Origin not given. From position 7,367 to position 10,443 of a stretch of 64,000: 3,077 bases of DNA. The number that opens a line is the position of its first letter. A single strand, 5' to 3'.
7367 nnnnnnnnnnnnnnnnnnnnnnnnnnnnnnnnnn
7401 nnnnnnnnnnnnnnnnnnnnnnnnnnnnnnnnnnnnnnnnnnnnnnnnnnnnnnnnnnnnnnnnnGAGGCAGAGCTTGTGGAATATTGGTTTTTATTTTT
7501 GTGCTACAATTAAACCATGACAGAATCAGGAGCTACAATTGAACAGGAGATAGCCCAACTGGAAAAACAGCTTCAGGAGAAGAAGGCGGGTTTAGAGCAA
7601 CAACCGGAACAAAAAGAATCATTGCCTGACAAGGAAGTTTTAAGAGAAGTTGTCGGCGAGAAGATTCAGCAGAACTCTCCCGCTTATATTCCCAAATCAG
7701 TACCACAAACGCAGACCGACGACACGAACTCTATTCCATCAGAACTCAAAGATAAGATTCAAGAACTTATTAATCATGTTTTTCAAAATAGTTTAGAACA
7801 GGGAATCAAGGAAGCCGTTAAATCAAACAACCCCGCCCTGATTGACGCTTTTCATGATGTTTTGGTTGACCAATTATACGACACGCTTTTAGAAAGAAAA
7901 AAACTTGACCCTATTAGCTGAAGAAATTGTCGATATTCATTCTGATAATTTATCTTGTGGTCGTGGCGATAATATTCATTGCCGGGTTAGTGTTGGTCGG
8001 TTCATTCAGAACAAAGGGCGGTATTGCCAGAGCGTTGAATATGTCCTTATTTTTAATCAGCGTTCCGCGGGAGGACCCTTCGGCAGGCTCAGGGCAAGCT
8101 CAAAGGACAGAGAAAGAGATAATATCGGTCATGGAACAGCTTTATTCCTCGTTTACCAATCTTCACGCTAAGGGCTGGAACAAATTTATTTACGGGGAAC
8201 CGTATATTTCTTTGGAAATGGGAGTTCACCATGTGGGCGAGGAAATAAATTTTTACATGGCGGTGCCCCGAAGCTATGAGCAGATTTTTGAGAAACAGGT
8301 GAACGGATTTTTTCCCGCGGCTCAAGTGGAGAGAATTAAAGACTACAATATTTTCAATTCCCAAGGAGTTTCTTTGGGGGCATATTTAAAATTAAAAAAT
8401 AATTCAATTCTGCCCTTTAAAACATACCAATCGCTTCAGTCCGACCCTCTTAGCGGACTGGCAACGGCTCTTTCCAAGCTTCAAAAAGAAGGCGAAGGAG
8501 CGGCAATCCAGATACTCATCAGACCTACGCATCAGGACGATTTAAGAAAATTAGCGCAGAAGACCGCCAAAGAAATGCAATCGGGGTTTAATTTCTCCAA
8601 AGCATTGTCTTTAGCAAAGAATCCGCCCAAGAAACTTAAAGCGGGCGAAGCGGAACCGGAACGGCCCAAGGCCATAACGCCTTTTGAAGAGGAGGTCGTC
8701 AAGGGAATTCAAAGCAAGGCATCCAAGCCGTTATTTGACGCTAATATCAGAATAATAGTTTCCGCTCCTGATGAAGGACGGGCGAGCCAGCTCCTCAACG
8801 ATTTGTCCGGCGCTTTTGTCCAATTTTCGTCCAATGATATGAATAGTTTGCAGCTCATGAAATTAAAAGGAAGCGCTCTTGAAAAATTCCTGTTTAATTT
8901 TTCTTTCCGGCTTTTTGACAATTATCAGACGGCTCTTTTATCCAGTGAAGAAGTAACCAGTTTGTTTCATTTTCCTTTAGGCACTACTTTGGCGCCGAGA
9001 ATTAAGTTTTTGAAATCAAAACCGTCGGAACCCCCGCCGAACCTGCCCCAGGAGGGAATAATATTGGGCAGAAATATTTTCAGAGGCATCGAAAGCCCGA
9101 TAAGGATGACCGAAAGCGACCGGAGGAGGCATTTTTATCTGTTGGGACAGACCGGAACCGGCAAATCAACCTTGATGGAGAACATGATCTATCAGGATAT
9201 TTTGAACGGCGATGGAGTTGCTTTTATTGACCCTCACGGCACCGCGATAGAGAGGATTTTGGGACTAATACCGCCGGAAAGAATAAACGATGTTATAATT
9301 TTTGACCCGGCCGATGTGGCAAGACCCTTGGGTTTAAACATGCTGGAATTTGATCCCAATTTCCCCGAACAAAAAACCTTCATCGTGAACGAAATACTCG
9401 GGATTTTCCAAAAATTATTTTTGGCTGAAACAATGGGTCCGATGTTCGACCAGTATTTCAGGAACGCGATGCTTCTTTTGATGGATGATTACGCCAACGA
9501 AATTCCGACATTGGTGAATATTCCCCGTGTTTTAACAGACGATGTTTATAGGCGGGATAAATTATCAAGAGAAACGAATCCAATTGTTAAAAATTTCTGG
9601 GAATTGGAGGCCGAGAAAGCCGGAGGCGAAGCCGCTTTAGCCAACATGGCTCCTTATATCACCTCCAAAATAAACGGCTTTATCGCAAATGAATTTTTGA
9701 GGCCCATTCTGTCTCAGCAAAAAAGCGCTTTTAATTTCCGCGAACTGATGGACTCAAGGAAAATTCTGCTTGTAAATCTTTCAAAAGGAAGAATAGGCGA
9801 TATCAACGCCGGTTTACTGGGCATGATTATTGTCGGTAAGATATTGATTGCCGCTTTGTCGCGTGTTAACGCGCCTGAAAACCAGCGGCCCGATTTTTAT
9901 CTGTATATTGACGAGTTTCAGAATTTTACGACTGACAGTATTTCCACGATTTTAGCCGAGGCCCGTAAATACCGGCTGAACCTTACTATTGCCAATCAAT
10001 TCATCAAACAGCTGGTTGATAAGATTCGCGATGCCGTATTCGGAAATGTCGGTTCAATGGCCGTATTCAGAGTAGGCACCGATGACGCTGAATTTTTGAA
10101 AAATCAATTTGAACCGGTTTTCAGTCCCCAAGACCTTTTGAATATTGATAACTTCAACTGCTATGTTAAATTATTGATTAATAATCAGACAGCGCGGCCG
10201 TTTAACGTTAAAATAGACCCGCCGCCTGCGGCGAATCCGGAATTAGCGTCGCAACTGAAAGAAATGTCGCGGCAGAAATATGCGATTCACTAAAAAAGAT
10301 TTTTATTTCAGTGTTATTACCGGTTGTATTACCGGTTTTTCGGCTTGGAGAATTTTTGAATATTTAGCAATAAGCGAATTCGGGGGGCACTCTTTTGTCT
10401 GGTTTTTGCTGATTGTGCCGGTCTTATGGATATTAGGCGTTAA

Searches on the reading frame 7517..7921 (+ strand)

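Call 17: search_protein_families(library=pfam, proteins=[window:7517-7921:+], max_evalue=0.01)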
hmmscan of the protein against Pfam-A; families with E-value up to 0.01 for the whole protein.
window:7517-7921:+ (134 aa): 1 family
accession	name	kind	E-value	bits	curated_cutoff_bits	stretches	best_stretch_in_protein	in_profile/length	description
PF05135.19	Phage_connect_1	-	0.0046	17.8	21.2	0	56-103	35-84/101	Phage gp6-like head-tail connector protein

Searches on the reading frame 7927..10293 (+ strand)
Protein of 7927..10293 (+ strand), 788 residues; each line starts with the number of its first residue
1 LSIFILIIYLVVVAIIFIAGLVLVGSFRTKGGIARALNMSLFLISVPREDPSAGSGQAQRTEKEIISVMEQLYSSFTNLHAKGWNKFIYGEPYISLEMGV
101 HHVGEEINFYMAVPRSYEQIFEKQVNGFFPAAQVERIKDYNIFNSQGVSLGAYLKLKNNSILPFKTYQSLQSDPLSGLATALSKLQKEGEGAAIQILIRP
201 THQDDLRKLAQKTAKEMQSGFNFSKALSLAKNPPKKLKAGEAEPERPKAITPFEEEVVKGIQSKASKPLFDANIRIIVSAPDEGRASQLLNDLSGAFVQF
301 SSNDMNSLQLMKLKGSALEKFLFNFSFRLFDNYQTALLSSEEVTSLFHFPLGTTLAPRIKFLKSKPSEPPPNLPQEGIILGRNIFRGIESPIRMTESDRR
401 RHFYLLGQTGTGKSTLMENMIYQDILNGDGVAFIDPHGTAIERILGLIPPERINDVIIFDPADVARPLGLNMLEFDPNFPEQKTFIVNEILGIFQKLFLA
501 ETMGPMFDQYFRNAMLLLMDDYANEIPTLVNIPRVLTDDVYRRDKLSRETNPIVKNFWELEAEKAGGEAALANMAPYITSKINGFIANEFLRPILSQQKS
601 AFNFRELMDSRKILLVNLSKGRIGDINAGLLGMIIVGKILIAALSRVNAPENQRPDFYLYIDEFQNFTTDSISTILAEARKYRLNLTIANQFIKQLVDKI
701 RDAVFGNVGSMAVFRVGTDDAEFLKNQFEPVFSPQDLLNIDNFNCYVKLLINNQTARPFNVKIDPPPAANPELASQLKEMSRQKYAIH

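Call 17: search_protein_families(library=pfam, proteins=[window:7927-10293:+], max_evalue=0.01)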
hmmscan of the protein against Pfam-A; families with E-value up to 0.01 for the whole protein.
window:7927-10293:+ (788 aa): 6 families
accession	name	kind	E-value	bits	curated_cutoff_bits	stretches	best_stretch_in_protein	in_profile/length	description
PF10412.15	TrwB_AAD_bind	-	7.1e-06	25.6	20.5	0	394-446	9-61/387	Type IV secretion-system coupling protein DNA-binding domain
PF01935.23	DUF87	-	4.8e-05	24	23.2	1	396-438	19-62/220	Helicase HerA, central domain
PF12696.13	TraG-D_C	-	0.00034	21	22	1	657-725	2-73/126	TraM recognition site of TraD and TraG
PF13191.12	AAA_16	-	0.00047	21.1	32.6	0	394-421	18-45/167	AAA ATPase domain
PF25199.1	nSTAND_NTPase5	-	0.00049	20.4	34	1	376-463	16-106/145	Novel STAND NTPase 5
PF13401.12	AAA_22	-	0.0017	19.1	27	0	399-436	4-41/130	AAA domain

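Call 81: find_encoding_contigs(protein=window:7927-10293:+, flank=10000, max_places=1)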
Protein window:7927-10293:+ (788 aa): 5 contigs read that carry it; 1 place shown.
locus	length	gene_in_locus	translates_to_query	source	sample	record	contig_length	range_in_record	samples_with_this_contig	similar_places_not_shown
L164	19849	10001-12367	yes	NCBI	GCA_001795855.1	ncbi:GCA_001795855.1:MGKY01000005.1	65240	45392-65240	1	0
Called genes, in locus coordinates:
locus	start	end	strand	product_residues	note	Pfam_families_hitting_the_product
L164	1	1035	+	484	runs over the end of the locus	PF01336:tRNA_anti-codon, PF00152:tRNA-synt_2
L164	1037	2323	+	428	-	PF02403:Seryl_tRNA_N, PF00587:tRNA-synt_2b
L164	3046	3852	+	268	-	-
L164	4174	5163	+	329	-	PF01565:FAD_binding_4, PF02873:MurB_C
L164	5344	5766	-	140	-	-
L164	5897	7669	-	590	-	PF02366:PMT, PF13231:PMT_2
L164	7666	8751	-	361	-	PF13231:PMT_2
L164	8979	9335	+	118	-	-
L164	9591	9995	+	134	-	-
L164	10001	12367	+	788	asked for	PF26449:DUF8128, PF10412:TrwB_AAD_bind (faint)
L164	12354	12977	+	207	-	PF04138:GtrA_DPMS_TM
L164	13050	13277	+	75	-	-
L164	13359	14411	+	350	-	PF05496:RuvB_N (weak), PF13177:DNA_pol3_delta2, PF13191:AAA_16 (weak), PF00004:AAA, PF07728:AAA_5 (weak), PF13173:AAA_14 (weak), PF13401:AAA_22, PF12169:DNA_pol3_gamma3, +3 more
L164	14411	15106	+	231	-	PF00535:Glycos_transf_2, PF10111:Glyco_tranf_2_2 (weak)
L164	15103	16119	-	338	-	PF13439:Glyco_transf_4, PF00534:Glycos_transf_1, PF13692:Glyco_trans_1_4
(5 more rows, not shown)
